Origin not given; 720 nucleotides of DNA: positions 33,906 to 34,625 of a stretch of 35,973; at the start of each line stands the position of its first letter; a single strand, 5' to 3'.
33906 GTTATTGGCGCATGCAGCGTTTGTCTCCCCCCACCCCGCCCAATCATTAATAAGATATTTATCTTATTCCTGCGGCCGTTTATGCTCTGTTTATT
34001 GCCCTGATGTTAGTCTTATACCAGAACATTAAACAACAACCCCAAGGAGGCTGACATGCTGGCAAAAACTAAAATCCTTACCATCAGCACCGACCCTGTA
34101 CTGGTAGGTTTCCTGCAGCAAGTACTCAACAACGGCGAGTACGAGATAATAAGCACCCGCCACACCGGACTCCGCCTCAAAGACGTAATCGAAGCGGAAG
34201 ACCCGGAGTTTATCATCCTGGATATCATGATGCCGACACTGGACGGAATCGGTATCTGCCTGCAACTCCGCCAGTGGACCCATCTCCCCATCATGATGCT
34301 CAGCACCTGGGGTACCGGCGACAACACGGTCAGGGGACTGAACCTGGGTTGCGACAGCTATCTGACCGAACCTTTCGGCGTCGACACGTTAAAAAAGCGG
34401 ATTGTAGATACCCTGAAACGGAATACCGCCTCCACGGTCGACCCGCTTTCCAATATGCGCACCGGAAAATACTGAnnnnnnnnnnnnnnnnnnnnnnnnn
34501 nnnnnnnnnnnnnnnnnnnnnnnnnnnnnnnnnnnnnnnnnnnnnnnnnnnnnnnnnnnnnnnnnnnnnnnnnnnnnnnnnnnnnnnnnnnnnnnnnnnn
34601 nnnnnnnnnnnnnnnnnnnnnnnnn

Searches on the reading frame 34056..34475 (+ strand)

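Call 53: search_protein_families(library=pfam, proteins=[window:34056-34475:+], max_evalue=0.00001)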
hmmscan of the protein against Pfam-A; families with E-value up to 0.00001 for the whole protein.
window:34056-34475:+ (139 aa): 1 family
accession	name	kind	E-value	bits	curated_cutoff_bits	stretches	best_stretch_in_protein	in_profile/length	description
PF00072.30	Response_reg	-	1.8e-17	64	30.2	1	7-116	1-110/111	Response regulator receiver domain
